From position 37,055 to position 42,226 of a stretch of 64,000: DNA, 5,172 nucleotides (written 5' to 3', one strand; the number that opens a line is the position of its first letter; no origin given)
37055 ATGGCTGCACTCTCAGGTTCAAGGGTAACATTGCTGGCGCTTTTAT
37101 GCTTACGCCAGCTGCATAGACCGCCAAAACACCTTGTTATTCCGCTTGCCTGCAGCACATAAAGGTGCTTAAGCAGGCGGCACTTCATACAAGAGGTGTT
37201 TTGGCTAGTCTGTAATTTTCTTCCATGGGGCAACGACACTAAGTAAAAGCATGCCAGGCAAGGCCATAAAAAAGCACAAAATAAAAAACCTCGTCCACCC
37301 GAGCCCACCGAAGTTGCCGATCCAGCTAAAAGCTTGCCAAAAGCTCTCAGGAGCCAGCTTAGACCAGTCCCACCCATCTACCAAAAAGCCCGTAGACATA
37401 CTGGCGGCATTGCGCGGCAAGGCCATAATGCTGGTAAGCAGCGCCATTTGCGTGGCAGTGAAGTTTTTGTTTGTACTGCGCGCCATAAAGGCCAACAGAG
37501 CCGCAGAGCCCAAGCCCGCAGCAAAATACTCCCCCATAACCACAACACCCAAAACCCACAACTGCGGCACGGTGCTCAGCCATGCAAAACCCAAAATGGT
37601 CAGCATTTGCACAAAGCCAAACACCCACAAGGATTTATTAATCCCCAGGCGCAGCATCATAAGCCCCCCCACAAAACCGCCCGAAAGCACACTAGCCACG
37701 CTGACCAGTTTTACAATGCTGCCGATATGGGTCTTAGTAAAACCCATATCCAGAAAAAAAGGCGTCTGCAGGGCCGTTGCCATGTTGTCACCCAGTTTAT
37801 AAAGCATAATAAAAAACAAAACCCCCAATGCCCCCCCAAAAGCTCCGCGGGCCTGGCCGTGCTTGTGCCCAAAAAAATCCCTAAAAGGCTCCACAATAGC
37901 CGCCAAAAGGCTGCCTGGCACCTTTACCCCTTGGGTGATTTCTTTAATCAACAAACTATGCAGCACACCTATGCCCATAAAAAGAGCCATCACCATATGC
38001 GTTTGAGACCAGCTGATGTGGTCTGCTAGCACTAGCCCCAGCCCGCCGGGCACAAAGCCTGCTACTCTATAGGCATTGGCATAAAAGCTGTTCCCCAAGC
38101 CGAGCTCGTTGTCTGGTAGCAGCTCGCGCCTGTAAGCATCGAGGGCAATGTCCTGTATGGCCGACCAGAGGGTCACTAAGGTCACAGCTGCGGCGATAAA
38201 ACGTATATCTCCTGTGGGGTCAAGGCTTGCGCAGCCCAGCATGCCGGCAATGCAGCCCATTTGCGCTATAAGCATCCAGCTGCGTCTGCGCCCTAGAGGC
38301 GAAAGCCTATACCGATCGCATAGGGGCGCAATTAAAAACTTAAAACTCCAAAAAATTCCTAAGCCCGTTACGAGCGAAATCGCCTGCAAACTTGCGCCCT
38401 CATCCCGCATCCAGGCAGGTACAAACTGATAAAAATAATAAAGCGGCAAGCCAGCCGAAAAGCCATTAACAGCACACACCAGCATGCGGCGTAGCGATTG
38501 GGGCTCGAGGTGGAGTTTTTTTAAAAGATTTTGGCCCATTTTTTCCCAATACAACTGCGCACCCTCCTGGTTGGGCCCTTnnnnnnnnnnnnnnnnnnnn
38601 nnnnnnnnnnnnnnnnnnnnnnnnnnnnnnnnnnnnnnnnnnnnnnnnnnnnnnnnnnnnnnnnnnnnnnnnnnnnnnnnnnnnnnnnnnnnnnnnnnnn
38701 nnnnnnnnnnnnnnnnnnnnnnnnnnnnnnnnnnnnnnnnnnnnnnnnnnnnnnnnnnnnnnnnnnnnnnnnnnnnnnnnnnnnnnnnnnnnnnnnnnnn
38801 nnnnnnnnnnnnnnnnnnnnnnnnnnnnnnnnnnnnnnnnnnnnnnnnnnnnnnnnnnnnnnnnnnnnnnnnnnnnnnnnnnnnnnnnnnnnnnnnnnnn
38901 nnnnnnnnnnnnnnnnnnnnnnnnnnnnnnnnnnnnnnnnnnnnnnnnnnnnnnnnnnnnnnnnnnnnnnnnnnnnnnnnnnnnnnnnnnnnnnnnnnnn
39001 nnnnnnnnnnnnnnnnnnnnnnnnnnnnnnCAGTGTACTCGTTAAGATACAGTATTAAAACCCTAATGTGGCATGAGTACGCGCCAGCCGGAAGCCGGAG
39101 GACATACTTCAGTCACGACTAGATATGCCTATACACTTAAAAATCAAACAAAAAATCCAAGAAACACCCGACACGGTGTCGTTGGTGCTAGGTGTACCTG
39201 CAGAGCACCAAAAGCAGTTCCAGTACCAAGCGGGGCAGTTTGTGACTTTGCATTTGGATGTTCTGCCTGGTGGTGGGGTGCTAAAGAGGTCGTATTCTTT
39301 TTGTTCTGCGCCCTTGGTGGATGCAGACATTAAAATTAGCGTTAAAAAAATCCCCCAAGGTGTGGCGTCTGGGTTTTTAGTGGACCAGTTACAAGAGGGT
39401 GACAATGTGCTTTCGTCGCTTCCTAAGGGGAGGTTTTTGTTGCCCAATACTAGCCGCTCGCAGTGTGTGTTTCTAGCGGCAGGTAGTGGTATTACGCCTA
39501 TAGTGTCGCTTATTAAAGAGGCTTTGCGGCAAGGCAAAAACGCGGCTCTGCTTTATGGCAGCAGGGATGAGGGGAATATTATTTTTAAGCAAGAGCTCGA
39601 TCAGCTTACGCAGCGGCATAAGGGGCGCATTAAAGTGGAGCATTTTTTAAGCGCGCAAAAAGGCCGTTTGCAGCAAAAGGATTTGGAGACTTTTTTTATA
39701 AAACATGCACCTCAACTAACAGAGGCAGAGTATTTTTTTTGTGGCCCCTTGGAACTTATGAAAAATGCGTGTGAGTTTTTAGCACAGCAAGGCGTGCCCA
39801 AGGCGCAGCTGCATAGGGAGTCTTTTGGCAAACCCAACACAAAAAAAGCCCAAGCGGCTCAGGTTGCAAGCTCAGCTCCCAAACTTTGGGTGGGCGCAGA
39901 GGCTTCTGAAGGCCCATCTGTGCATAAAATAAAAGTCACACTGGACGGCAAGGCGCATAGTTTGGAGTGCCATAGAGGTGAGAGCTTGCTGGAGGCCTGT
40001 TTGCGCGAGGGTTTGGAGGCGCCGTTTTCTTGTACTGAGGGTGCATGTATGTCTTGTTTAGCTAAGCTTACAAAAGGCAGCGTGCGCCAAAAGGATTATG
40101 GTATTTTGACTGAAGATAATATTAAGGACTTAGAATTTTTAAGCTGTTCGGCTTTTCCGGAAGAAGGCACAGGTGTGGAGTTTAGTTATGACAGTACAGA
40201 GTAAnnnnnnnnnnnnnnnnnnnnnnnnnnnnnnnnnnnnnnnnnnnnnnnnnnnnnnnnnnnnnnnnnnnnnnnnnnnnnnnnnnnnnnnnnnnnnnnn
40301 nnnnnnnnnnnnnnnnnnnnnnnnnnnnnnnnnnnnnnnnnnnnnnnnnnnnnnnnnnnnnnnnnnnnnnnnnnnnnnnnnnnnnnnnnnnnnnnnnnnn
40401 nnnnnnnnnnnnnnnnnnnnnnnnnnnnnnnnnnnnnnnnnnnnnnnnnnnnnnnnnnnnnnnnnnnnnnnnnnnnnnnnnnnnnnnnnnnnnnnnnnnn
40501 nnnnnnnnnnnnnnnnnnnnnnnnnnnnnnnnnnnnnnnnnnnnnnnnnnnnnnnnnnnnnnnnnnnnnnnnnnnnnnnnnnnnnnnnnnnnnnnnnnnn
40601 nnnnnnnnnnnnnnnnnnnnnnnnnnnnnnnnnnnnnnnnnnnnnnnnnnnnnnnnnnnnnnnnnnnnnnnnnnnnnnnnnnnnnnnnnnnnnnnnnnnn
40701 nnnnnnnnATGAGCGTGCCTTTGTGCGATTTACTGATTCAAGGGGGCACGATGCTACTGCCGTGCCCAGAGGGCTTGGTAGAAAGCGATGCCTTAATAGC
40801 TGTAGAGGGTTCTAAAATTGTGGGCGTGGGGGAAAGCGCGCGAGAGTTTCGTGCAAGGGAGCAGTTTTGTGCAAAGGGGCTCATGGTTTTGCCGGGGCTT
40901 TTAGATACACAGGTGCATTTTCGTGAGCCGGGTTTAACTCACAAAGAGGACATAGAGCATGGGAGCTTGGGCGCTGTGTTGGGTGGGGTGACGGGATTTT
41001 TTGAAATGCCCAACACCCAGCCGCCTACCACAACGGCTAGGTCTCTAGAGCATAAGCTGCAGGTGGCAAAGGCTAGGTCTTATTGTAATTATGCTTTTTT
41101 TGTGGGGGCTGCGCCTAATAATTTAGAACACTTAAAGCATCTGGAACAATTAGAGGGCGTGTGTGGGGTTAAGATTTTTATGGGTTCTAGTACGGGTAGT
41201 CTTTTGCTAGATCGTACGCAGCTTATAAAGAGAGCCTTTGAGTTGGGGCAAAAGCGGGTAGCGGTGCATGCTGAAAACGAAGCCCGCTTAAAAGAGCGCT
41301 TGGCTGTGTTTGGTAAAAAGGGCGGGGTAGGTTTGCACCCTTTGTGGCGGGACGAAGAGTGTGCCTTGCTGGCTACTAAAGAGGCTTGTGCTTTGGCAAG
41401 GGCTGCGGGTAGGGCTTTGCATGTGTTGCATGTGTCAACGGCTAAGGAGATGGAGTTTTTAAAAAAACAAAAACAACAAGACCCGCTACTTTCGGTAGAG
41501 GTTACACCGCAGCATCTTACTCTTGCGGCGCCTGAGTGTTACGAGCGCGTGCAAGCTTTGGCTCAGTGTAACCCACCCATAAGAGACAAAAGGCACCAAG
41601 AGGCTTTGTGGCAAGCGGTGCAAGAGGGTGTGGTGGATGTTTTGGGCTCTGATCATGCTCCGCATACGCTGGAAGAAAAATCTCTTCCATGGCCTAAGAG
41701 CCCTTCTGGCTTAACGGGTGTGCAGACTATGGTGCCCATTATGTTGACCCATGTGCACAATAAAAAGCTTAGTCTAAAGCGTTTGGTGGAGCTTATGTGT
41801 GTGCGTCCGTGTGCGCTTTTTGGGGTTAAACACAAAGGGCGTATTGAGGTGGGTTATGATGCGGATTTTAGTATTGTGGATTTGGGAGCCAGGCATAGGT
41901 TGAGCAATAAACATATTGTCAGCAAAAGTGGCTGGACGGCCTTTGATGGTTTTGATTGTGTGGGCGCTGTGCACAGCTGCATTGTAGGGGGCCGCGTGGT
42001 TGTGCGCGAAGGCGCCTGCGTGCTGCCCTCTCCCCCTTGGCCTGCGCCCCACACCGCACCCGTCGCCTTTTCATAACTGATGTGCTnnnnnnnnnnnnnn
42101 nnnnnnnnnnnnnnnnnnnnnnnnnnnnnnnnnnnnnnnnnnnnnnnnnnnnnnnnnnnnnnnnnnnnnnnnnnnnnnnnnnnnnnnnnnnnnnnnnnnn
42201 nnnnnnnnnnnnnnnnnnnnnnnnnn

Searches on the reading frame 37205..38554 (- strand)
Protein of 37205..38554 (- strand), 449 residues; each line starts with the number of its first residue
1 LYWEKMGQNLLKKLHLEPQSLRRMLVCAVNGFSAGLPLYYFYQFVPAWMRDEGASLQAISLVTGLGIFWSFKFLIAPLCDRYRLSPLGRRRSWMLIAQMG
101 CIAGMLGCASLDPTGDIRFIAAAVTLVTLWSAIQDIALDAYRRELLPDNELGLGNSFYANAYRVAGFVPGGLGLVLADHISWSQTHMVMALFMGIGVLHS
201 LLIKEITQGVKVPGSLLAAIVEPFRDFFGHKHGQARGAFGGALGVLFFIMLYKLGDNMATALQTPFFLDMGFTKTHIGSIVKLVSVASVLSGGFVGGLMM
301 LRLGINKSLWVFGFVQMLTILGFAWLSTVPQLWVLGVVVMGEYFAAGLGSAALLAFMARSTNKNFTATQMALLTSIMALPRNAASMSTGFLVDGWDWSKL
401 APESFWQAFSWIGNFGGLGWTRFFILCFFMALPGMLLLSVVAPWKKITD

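Call 28: search_protein_families(library=pfam, proteins=[window:37205-38554:-], max_evalue=0.001)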
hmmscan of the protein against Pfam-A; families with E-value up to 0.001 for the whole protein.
window:37205-38554:- (449 aa): 2 families
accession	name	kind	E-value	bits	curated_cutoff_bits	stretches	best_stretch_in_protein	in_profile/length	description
PF07690.21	MFS_1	-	1.3e-20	74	33.4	1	29-380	3-342/347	Major Facilitator Superfamily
PF03092.22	BT1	-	2.7e-07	30.1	22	1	31-329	2-231/432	BT1 family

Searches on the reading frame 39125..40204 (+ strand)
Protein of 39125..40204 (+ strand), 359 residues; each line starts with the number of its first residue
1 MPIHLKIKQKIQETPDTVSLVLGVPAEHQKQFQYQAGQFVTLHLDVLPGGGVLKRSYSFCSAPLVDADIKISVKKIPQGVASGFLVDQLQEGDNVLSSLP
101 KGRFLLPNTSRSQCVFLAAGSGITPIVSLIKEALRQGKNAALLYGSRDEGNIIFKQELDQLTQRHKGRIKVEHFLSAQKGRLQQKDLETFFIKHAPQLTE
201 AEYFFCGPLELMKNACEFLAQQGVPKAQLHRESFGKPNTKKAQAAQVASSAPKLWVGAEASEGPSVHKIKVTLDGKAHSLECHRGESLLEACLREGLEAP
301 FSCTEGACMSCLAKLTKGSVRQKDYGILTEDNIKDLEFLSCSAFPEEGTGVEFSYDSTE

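Call 28: search_protein_families(library=pfam, proteins=[window:39125-40204:+], max_evalue=0.001)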
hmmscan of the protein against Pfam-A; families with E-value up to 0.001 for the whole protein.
window:39125-40204:+ (359 aa): 4 families
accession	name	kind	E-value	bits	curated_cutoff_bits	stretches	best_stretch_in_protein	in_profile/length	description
PF00175.26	NAD_binding_1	-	2.5e-15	57.5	22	1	116-216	1-108/109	Oxidoreductase NAD-binding domain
PF00111.32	Fer2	-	1.8e-14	53.9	21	1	271-345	1-76/77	2Fe-2S iron-sulfur cluster binding domain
PF00970.30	FAD_binding_6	-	2.2e-09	38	21.1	1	5-104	2-97/99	Oxidoreductase FAD-binding domain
PF08030.17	NAD_binding_6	-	3e-05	24.6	22.2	1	115-241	5-123/156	Ferric reductase NAD binding domain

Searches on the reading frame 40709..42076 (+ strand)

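Call 28: search_protein_families(library=pfam, proteins=[window:40709-42076:+], max_evalue=0.001)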
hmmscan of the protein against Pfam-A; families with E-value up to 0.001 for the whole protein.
window:40709-42076:+ (455 aa): 2 families
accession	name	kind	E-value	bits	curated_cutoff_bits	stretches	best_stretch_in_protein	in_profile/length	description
PF01979.26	Amidohydro_1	-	9.4e-23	81.4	25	1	59-431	1-345/345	Amidohydrolase family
PF07969.17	Amidohydro_3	-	1.9e-07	31.4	29.7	1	171-432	209-472/472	Amidohydrolase family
